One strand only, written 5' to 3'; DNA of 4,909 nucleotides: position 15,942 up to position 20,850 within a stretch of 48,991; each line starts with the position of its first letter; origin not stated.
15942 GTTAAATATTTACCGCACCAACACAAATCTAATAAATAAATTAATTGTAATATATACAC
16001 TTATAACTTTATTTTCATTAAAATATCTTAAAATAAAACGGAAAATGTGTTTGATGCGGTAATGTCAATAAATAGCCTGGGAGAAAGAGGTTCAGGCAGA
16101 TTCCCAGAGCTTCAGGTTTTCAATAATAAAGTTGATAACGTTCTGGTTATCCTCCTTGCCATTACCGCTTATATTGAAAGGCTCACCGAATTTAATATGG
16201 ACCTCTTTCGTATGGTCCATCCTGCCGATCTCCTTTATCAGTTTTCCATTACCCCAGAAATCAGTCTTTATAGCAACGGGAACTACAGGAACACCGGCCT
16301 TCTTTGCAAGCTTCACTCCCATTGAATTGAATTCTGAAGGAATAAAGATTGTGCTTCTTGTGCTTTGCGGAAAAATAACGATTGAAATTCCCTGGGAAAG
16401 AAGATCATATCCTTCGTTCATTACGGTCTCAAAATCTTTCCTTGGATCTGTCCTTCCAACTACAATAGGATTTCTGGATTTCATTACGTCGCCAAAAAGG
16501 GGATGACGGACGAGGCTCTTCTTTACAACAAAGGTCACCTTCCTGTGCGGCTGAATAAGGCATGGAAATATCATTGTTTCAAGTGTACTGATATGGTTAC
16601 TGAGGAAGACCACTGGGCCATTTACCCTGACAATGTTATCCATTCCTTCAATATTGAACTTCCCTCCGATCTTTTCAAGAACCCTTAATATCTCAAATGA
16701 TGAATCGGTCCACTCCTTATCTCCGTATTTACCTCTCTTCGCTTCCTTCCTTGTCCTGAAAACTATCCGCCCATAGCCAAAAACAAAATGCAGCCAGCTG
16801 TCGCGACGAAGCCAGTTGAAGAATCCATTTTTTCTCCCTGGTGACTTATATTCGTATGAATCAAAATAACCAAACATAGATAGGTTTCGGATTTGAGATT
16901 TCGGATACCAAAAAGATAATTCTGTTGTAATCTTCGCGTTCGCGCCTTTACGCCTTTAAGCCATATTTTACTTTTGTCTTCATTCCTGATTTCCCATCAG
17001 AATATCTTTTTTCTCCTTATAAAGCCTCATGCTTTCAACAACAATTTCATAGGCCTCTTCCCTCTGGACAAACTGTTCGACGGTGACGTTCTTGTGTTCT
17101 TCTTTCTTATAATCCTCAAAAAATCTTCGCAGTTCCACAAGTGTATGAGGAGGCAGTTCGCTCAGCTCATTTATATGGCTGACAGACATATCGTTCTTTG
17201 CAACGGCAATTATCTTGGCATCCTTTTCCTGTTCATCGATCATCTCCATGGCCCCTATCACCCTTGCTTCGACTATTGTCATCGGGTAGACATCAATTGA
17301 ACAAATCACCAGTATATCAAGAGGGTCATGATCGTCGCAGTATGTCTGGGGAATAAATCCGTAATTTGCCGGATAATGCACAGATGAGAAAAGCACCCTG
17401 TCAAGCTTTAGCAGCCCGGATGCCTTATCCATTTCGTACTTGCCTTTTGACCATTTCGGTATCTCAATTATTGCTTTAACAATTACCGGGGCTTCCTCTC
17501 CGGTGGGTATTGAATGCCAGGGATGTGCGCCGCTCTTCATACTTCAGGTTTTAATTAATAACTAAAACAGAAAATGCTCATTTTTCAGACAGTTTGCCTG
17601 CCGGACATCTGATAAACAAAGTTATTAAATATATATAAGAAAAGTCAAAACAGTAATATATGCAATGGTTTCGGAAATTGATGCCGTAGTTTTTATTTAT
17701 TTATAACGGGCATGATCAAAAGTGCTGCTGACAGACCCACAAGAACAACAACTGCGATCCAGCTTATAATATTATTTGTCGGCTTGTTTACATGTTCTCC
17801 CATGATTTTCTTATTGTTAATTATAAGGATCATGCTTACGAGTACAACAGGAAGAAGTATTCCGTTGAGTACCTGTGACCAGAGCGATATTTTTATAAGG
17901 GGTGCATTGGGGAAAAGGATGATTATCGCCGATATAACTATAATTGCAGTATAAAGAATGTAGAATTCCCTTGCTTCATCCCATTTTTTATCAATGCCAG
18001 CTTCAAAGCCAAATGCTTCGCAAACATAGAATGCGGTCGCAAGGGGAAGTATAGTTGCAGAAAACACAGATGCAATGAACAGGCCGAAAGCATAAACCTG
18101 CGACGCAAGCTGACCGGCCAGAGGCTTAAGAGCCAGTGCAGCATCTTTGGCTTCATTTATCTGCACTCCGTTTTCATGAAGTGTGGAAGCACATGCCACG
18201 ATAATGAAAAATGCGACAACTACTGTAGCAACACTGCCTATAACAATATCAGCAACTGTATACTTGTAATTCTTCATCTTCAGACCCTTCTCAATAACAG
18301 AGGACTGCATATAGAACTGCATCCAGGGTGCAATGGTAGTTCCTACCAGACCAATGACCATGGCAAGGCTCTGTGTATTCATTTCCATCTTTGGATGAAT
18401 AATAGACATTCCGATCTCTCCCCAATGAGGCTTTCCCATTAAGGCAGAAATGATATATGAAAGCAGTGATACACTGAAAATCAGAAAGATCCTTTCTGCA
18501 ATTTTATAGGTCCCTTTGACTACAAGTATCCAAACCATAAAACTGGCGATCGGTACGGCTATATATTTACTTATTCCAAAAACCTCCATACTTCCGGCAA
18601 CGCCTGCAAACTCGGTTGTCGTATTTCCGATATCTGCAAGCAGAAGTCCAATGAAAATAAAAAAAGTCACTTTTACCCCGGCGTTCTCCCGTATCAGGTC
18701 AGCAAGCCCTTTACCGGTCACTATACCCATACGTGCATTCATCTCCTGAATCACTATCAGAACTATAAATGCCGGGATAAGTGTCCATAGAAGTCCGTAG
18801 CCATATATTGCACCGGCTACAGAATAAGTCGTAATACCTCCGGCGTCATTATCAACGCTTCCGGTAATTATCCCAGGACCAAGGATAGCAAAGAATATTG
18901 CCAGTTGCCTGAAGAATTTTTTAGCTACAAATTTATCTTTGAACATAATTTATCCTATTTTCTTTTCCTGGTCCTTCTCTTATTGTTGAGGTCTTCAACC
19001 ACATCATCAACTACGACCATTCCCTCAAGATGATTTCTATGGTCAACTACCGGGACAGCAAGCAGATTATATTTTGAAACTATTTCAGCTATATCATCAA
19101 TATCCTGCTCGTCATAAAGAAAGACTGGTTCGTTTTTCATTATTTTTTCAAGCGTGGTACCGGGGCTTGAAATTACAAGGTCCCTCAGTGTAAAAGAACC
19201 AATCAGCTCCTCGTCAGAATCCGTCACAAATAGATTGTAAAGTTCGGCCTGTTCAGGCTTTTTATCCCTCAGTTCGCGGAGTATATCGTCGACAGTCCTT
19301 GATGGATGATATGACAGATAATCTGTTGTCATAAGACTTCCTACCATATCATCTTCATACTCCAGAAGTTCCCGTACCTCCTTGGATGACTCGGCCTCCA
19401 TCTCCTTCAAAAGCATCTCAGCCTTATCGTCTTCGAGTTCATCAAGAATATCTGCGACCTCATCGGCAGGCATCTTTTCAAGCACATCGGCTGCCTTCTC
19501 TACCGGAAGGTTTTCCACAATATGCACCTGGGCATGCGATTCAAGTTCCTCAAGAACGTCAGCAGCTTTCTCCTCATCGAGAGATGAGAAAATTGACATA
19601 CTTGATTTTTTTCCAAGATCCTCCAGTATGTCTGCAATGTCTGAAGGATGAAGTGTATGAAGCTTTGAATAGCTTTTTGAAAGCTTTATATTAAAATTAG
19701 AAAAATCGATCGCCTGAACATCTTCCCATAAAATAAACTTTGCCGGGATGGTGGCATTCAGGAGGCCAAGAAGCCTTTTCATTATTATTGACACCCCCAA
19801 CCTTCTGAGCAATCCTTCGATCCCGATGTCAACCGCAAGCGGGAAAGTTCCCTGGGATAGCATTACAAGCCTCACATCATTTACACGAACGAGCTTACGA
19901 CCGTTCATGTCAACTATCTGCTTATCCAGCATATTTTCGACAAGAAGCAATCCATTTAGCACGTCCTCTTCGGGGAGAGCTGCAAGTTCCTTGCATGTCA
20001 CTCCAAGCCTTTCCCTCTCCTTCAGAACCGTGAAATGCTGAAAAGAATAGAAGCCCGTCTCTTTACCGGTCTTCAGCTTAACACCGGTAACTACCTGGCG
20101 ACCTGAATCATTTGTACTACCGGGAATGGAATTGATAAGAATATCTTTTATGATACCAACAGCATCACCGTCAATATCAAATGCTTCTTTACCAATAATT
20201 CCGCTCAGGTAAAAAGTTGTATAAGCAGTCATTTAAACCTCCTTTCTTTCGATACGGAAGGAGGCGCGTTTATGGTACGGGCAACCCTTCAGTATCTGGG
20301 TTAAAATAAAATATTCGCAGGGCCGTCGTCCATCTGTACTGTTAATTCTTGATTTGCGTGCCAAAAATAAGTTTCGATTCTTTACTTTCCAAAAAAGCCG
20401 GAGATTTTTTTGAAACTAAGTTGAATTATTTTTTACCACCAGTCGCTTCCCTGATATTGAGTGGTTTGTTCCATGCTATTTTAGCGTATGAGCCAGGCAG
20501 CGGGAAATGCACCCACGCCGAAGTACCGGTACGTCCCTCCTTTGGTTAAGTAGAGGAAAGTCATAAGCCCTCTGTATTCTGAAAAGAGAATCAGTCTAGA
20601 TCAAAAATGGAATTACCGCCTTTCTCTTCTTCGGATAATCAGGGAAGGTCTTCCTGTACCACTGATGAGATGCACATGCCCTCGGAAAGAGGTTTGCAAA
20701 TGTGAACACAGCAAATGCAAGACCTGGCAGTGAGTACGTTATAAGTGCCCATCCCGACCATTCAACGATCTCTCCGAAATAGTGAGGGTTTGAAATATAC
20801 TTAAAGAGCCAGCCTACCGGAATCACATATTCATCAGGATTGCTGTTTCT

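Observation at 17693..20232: Split cation system: soluble PRC-barrel/MgtE_N/CBS sensor-like protein coupled to an NRAMP-related transporter with a remodelled metal site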

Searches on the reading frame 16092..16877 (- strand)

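Call 3: search_protein_families(library=pfam, proteins=[window:16092-16877:-], max_evalue=0.01)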
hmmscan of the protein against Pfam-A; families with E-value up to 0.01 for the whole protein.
window:16092-16877:- (261 aa): 1 family
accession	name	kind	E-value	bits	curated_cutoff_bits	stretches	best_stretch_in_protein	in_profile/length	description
PF01553.26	Acyltransferase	-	4.8e-17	62.4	23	1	74-204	2-132/132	Acyltransferase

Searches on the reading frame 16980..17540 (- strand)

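Call 3: search_protein_families(library=pfam, proteins=[window:16980-17540:-], max_evalue=0.01)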
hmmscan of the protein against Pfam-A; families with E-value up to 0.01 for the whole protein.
window:16980-17540:- (186 aa): 1 family
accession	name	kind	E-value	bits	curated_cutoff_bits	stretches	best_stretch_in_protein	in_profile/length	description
PF00719.24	Pyrophosphatase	-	7.3e-60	201.7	23.5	1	23-175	1-153/153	Inorganic pyrophosphatase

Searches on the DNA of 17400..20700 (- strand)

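Call 16: search_rna_families(source=window, start=17400, end=20700, threshold=evalue, max_evalue=1)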
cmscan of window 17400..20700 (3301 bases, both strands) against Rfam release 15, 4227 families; matches with E-value up to 1: 1.
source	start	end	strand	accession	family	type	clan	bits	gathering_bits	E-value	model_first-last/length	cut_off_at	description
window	18368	18432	+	RF01652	ceN70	Gene; snRNA; snoRNA; CD-box;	-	20.5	65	0.43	1-71/71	no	Caenorhabditis snoRNA ceN70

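Call 41: search_rna_families(sources=[L024, L030, L037, L041, L045, L048, L050, L051, L055, L057, L071, L025, L032, L052, L065, L075], threshold=gathering)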
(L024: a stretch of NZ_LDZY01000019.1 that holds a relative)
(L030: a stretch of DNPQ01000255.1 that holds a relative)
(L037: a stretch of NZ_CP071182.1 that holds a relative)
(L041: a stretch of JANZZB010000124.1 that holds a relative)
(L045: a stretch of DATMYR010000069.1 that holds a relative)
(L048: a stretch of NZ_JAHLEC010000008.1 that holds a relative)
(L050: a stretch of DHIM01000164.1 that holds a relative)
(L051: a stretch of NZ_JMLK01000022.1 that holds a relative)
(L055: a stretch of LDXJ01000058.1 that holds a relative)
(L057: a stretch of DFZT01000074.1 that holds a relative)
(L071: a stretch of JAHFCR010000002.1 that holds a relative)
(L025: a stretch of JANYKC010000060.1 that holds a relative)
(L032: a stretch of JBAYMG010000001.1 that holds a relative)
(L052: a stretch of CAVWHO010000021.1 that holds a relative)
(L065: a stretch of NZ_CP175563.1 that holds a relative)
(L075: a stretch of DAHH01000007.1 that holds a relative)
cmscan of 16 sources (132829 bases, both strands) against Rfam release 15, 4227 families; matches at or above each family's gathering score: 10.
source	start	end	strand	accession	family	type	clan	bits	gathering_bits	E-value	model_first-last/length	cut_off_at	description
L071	68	234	+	RF00380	Magnesium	Cis-reg; riboswitch;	-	150.8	44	4.8e-34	1-169/169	no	M-box riboswitch aptamer (ykoK leader)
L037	2169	2333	+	RF00380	Magnesium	Cis-reg; riboswitch;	-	149.5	44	1e-33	1-169/169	no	M-box riboswitch aptamer (ykoK leader)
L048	2366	2534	+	RF00380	Magnesium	Cis-reg; riboswitch;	-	147.8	44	2.9e-33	1-169/169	no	M-box riboswitch aptamer (ykoK leader)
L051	2252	2442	+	RF00380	Magnesium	Cis-reg; riboswitch;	-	139.5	44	4.4e-31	1-169/169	no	M-box riboswitch aptamer (ykoK leader)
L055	3563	3729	+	RF00380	Magnesium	Cis-reg; riboswitch;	-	137.4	44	1.6e-30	1-169/169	no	M-box riboswitch aptamer (ykoK leader)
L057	2444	2614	+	RF00380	Magnesium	Cis-reg; riboswitch;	-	132.7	44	2.7e-29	1-169/169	no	M-box riboswitch aptamer (ykoK leader)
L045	2050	2205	+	RF00380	Magnesium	Cis-reg; riboswitch;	-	104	44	9.6e-22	1-169/169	no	M-box riboswitch aptamer (ykoK leader)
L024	2321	2479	+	RF00380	Magnesium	Cis-reg; riboswitch;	-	103.2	44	1.5e-21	1-169/169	no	M-box riboswitch aptamer (ykoK leader)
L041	702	858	+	RF00380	Magnesium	Cis-reg; riboswitch;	-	97.4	44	5.2e-20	1-169/169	no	M-box riboswitch aptamer (ykoK leader)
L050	1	121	+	RF00380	Magnesium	Cis-reg; riboswitch;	-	91.4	44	1.9e-18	48-169/169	5'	M-box riboswitch aptamer (ykoK leader)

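Call 42: search_rna_families(sources=[L001, L003, L004, L005, L006, L007, L008, L009, L010, L011, L012, L017, L019, L022, L026, L040], threshold=gathering)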
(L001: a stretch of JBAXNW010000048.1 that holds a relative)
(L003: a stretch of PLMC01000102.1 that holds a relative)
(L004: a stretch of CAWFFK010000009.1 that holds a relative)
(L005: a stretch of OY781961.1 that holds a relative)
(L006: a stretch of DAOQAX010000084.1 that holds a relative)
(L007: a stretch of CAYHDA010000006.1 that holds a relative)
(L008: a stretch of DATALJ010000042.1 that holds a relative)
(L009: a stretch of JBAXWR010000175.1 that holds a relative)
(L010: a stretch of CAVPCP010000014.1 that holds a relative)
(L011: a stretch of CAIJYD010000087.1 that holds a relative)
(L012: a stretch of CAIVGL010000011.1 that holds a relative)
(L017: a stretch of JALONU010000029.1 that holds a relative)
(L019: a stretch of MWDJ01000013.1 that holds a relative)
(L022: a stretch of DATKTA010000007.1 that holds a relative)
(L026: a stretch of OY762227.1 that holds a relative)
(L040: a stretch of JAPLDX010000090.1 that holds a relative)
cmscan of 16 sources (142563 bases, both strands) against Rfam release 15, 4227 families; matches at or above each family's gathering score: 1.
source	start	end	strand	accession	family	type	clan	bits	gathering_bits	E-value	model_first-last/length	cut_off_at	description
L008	2348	2420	+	RF00005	tRNA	Gene; tRNA;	CL00001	71.6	29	2.6e-13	1-71/71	no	tRNA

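Call 94: build_rna_model(alignment_id=A9, structure=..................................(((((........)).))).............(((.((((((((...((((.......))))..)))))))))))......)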
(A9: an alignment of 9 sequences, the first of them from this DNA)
Model R1 built from alignment A9 (9 sequences, 115 columns); structure: as given.
model positions 110; base pairs 20; branch points 1; effective number of sequences 1.97; information 0.589 bits per position. Calibrated on 0.2 Mb of random sequence (short: E-values are rough).
structure used (alignment columns):
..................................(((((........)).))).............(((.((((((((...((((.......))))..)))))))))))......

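Call 96: search_with_rna_model(model_id=R1, sources=[window, L001, L002, L003, L004, L005, L006, L007, L008, L009, L010, L011, L012, L013, L014, L015, L016, L017, L018, L019, L020, L021, L022, L023, L024, L025, L026, L027, L028, L029, L030, L031, L032, L033, L034, L035, L036, L037, L038, L039, L040, L041, L042, L043, L044, L045, L046, L047, L048, L049, L050, L051, L052, L053, L054, L055, L056, L057, L058, L059, L060, L061, L062, L063, L064, L065, L066, L067, L068, L069, L070, L071, L072, L073, L074, L075, L076, L077, L078, L079, L080], max_evalue=0.01, make_alignment=true)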
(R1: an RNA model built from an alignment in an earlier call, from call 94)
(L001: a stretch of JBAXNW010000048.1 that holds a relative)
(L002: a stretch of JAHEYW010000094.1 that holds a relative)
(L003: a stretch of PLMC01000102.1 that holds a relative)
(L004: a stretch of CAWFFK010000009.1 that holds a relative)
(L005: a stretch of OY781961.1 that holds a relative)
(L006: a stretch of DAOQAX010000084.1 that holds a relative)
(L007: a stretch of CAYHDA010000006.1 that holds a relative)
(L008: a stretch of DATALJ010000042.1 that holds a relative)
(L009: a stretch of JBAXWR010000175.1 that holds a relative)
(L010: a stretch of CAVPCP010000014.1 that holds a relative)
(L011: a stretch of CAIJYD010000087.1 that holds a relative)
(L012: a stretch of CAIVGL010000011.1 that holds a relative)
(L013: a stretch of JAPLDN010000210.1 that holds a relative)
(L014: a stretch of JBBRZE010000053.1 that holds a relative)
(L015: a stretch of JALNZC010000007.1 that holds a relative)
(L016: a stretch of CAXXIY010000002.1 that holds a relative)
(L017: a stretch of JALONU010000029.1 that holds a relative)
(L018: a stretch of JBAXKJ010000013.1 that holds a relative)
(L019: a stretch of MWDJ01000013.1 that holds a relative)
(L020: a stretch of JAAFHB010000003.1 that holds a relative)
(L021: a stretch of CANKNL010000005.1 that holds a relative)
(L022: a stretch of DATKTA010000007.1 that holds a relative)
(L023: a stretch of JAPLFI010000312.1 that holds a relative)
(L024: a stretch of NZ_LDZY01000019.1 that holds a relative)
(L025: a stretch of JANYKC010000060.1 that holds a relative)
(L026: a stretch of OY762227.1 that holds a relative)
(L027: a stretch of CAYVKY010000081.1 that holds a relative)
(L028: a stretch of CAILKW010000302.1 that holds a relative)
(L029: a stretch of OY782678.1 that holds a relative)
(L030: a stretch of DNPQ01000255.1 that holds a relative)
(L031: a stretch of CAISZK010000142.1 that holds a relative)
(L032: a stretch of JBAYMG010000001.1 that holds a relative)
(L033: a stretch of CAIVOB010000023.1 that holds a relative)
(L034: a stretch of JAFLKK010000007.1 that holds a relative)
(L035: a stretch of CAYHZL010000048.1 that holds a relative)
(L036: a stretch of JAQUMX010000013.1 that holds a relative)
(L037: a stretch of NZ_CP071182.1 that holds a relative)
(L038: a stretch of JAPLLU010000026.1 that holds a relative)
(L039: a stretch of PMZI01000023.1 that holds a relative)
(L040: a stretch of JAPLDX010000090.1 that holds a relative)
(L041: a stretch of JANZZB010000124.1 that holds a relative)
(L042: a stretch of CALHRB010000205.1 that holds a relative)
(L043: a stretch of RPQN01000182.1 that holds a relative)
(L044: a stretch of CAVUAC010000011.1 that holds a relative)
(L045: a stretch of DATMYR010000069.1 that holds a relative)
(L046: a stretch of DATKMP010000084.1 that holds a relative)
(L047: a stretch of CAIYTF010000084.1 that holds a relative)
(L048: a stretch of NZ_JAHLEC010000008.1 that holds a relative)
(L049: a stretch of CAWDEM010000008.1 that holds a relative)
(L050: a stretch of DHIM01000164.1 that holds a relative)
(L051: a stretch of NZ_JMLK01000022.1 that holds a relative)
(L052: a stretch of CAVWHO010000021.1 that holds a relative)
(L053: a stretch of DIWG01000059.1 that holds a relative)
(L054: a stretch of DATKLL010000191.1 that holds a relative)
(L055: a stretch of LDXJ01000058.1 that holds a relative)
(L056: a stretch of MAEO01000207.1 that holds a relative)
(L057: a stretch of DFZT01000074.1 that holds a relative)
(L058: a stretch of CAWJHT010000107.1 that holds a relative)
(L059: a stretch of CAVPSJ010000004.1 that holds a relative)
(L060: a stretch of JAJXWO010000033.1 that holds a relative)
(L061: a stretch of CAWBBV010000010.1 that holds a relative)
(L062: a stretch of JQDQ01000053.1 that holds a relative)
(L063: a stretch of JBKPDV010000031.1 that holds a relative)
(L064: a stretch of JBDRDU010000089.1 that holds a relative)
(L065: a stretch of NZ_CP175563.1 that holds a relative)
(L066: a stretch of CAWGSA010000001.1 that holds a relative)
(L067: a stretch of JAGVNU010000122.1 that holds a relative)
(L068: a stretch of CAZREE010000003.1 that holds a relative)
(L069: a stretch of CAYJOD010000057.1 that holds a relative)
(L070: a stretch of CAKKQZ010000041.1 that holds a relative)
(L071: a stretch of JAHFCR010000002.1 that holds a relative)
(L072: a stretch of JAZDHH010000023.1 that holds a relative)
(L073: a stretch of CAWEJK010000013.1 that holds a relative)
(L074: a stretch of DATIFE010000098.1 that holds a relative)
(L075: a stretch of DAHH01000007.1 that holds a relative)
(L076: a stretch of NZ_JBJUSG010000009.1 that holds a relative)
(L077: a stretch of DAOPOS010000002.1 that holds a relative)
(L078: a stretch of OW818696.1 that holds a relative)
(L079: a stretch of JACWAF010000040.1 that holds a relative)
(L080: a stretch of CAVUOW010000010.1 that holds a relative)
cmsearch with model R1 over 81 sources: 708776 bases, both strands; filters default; matches with E-value up to 0.01: 27.
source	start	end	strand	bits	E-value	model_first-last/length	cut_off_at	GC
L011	2610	2719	+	123.5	1.5e-27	1-110/110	no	0.47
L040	2580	2689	+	121.6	4.2e-27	1-110/110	no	0.47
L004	2483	2591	+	119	1.9e-26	1-110/110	no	0.49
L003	2602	2711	+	117.5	4.3e-26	1-110/110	no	0.42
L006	1828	1939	+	110.2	2.7e-24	1-110/110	no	0.43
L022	2546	2654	+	94.4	2.1e-20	1-110/110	no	0.45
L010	2610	2720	+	93.6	3.2e-20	1-110/110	no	0.42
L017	2602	2708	+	93.5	3.4e-20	1-110/110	no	0.5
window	20227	20333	-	82.2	2e-17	1-110/110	no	0.46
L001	128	238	+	65.3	2.9e-13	1-110/110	no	0.43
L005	2616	2725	+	64.7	3.9e-13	1-110/110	no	0.42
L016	2618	2726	+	63.4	8.2e-13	1-110/110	no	0.44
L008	2611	2728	+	63.4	8.5e-13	1-110/110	no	0.43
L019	2594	2703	+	59.2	9.1e-12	1-110/110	no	0.52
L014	2615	2725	+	55.5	7.4e-11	1-110/110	no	0.41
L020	2616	2725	+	55.4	7.8e-11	1-110/110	no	0.43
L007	2620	2725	+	54.9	9.9e-11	1-110/110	no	0.46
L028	2616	2726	+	52.2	4.7e-10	1-110/110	no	0.38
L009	2611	2725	+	45.8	1.7e-08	1-110/110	no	0.4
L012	2619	2727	+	43.7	5.6e-08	1-110/110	no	0.4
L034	2562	2681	+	39.2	7.1e-07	1-110/110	no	0.42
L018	2605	2717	+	36.1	4.2e-06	1-110/110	no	0.42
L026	2589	2692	+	35.9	4.7e-06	1-110/110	no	0.44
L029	2559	2681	+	34.9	8.4e-06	1-110/110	no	0.35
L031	2498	2620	+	32.6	3e-05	1-110/110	no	0.47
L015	1315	1441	+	25.1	0.0021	1-110/110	no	0.49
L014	2332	2428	-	23.3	0.0057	1-110/110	no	0.35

Alignment A11: 27 matches aligned to the model, 198 columns, each read 5' to 3' on its own strand. Consensus structure (alignment columns), stored with it:
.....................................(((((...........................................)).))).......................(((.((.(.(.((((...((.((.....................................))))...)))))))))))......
